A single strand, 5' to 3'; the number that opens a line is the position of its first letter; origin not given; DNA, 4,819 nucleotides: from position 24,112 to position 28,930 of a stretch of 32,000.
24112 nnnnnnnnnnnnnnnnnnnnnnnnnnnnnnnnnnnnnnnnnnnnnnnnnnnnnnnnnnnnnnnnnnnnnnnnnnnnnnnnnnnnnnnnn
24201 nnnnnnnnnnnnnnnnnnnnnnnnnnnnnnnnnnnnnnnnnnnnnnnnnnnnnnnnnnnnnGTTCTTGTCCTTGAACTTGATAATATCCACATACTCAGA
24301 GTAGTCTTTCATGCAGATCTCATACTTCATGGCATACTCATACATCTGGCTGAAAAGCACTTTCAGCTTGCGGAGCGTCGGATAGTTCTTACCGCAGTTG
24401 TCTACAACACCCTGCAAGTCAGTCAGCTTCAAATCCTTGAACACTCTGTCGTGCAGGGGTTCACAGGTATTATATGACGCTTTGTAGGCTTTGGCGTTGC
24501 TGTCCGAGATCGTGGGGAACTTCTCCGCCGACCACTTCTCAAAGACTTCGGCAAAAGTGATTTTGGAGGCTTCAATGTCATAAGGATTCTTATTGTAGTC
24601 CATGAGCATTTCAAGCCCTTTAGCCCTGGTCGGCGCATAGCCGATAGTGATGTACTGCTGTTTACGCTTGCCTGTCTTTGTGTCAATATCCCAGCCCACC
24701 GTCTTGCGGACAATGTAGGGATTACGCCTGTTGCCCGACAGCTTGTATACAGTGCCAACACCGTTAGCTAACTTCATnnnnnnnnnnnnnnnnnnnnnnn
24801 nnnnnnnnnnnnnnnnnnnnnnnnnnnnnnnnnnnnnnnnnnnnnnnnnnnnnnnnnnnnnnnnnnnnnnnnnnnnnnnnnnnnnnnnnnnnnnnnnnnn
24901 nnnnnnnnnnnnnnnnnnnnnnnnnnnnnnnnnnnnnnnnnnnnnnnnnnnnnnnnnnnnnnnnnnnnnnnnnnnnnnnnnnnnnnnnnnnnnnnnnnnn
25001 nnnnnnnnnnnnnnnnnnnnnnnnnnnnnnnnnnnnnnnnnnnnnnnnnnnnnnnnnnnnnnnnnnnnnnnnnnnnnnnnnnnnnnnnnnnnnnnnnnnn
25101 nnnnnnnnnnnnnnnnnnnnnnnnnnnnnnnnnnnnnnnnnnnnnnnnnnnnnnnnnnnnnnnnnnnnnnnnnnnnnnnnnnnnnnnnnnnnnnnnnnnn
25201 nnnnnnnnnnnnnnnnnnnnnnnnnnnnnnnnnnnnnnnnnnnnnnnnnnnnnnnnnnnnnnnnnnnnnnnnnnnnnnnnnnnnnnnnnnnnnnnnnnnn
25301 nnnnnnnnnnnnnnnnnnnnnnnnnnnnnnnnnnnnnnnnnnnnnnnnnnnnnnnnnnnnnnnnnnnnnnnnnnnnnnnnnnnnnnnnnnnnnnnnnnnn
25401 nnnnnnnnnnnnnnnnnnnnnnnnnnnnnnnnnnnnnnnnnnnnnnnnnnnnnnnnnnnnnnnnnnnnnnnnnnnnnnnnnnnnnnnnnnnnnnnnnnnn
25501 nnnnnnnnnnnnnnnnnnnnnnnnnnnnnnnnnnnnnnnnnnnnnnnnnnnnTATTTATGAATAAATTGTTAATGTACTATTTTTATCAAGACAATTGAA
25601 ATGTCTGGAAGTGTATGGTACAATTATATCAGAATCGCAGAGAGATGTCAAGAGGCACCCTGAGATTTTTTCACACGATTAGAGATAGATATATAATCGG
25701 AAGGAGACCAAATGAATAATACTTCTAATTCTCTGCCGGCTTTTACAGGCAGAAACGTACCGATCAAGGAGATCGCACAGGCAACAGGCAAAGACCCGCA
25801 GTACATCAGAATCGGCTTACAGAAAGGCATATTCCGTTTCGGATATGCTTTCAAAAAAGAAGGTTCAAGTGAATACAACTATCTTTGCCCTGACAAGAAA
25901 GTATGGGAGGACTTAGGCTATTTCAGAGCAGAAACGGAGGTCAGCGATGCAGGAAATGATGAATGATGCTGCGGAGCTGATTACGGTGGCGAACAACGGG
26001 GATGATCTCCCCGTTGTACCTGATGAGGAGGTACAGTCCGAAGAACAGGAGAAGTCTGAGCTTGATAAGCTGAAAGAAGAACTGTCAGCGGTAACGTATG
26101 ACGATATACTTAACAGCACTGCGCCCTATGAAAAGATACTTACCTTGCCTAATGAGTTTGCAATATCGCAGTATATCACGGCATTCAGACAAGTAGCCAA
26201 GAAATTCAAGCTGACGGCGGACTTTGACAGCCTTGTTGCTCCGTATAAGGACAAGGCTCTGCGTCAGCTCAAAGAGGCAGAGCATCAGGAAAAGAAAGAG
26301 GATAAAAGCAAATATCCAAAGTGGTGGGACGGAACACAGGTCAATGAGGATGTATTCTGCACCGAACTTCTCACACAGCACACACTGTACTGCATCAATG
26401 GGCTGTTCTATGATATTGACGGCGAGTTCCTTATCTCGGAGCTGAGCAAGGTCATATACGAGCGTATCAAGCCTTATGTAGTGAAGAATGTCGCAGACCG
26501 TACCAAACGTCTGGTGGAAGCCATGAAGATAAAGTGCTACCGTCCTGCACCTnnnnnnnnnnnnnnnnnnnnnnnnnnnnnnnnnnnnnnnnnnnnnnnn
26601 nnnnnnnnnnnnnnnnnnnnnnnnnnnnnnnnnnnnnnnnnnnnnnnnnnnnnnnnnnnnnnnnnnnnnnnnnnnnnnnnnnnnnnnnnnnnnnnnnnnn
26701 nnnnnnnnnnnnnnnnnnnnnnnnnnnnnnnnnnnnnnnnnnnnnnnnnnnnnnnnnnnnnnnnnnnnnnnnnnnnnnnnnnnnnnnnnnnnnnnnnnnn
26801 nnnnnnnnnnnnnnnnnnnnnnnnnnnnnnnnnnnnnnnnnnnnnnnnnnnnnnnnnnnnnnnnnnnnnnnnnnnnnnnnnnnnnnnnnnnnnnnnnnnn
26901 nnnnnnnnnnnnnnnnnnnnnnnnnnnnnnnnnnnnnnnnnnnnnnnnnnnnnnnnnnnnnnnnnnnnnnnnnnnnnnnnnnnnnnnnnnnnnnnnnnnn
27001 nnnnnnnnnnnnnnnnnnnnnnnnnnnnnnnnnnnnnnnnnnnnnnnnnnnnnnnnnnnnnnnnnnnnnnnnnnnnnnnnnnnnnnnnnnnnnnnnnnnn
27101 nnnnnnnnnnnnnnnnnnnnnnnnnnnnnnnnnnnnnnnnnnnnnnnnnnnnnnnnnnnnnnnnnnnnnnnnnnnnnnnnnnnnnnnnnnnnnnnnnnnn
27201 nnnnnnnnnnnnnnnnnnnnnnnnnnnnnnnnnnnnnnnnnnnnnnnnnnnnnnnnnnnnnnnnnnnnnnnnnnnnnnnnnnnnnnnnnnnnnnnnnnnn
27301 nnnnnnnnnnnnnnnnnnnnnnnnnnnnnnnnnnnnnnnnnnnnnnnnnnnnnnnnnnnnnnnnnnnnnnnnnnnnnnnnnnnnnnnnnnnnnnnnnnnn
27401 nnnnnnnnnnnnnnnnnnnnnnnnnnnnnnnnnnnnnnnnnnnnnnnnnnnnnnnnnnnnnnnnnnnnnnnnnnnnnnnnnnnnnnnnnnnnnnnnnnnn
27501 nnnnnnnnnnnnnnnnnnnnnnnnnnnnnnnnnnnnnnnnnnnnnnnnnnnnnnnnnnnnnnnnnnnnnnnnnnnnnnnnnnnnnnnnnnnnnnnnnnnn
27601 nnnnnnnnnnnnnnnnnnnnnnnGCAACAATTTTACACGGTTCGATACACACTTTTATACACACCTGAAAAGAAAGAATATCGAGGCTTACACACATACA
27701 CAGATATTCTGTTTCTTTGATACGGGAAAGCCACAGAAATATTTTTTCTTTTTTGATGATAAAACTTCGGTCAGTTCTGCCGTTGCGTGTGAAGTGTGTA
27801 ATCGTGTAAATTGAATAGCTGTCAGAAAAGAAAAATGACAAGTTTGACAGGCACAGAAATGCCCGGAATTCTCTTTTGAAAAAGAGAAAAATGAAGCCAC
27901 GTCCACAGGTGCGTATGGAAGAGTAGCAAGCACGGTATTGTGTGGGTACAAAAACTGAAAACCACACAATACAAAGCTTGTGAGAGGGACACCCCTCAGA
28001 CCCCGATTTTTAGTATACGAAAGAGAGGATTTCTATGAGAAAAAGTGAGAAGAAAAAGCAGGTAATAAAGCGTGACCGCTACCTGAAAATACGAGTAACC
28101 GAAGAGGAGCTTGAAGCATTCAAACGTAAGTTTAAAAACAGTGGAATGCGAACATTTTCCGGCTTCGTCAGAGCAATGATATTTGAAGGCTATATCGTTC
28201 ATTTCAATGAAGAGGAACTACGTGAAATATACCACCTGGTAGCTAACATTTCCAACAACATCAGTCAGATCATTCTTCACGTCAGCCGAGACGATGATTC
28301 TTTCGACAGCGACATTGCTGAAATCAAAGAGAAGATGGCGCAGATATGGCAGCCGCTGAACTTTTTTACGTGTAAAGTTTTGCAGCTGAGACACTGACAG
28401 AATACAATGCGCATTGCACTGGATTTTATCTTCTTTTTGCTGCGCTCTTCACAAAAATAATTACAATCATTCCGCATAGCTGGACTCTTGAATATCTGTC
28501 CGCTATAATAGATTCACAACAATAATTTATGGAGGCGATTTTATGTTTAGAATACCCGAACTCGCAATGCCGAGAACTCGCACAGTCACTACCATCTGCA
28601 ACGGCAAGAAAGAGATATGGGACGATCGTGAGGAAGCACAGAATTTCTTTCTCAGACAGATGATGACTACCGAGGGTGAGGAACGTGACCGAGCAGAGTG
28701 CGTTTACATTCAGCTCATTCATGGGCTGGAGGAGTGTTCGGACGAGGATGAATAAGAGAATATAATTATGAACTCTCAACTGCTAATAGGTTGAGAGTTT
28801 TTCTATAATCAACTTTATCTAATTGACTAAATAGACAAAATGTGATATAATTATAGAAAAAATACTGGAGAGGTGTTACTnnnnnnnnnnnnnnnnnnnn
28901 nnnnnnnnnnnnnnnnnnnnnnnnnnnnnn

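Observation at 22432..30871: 8.4-kb integrative island downstream of rpsI with satellite/IME architecture and defence-type cargo at both ends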

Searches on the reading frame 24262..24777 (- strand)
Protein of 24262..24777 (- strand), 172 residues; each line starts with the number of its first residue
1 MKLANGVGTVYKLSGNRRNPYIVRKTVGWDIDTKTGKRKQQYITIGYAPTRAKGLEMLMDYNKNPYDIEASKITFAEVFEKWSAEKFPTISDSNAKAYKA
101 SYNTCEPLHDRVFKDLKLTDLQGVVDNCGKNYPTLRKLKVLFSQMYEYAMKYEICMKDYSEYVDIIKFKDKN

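Call 92: search_protein_families(library=pfam, proteins=[window:24262-24777:-], max_evalue=10)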
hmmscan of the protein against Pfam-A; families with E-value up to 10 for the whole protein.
seq(172 aa): 1 family
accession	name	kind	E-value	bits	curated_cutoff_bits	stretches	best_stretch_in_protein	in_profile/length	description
PF22022.2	Phage_int_M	-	0.029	15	27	1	75-158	1-88/96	Phage integrase central domain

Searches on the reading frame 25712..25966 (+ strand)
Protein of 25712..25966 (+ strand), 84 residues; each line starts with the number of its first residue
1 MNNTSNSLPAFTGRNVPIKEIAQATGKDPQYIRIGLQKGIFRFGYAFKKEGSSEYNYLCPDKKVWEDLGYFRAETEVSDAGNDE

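Call 7: search_protein_families(library=pfam, proteins=[window:25712-25966:+], max_evalue=0.01)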
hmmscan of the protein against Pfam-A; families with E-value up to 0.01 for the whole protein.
window:25712-25966:+ (84 aa): 0 families

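Call 8: search_protein_families(library=phrogs, proteins=[window:25712-25966:+], max_evalue=0.001)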
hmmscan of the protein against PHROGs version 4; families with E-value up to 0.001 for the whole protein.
window:25712-25966:+ (84 aa): 1 family
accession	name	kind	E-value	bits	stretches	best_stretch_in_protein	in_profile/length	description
phrog_6058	-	unknown function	1.5e-14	54.7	1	10-81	19-90/113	-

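Call 18: search_protein_families(library=padloc, proteins=[window:25712-25966:+], max_evalue=0.01)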
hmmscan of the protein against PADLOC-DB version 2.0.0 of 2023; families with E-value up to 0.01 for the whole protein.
window:25712-25966:+ (84 aa): 0 families

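Call 19: search_protein_families(library=ncbifam, proteins=[window:25712-25966:+], max_evalue=0.01)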
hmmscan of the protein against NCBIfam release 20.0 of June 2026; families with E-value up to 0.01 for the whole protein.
window:25712-25966:+ (84 aa): 0 families

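Call 55: search_solved_structures(query=window:25712-25966:+, max_evalue=5)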
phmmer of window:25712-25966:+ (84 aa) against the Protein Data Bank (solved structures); distinct sequences matched with E-value up to 5: 40.
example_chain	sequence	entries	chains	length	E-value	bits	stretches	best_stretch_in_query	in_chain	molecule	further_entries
4eui_A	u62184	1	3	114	0.54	14.2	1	19-41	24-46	Macrophage migration inhibitory factor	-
4etg_A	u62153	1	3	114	0.59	14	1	19-54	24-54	Macrophage migration inhibitory factor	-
6oy8_A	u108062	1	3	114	0.73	13.7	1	19-37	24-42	Macrophage migration inhibitory factor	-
4xx7_A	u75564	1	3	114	0.75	13.7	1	19-37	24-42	Macrophage migration inhibitory factor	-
5hvv_A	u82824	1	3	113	0.75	13.7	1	19-37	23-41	Macrophage migration inhibitory factor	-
4xx8_A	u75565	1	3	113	0.75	13.7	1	19-37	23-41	Macrophage migration inhibitory factor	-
5eiz_A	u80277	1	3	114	0.75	13.7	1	19-37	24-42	Macrophage migration inhibitory factor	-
6oye_A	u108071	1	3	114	0.76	13.7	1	19-37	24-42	Macrophage migration inhibitory factor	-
5umj_A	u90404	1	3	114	0.76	13.7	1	19-37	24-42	Macrophage migration inhibitory factor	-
5v70_A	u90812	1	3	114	0.76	13.7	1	19-37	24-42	Macrophage migration inhibitory factor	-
1p1g_A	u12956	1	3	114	0.76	13.7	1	19-37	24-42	PROTEIN (MACROPHAGE MIGRATION INHIBITORY FACTOR)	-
1ca7_A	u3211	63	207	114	0.76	13.7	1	19-37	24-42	PROTEIN (MACROPHAGE MIGRATION INHIBITORY FACTOR) | Macrophage migration inhibitory factor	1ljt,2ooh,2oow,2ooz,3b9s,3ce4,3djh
6bg6_A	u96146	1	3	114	0.76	13.7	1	19-37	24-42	Macrophage migration inhibitory factor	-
5bs9_A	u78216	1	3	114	0.76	13.7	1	19-37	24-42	Macrophage migration inhibitory factor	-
5uzy_A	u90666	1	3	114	0.76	13.7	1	19-37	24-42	Macrophage migration inhibitory factor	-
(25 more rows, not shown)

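Call 92: search_protein_families(library=pfam, proteins=[window:25712-25966:+], max_evalue=10)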
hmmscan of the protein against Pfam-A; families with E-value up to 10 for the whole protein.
window:25712-25966:+ (84 aa): 0 families

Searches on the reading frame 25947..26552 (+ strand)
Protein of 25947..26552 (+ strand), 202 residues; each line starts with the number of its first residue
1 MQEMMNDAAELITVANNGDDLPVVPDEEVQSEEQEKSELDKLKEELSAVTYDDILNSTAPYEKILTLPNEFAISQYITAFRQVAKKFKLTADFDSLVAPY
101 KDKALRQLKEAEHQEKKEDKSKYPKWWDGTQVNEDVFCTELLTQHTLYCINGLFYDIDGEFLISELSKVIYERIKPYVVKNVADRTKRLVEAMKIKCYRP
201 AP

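Call 92: search_protein_families(library=pfam, proteins=[window:25947-26552:+], max_evalue=10)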
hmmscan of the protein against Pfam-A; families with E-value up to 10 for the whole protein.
seq(202 aa): 1 family
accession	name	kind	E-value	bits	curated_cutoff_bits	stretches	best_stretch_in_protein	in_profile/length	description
PF17315.7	FMP23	-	0.28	12.5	27.6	1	151-198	32-81/118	Found in mitochondrial proteome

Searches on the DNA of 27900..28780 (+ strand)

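Call 83: search_dna_similar(query=window:27900-28780:+, collection=plasmids, mode=distant, max_rows=15)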
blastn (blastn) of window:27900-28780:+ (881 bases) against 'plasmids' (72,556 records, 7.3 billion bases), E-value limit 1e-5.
No match.
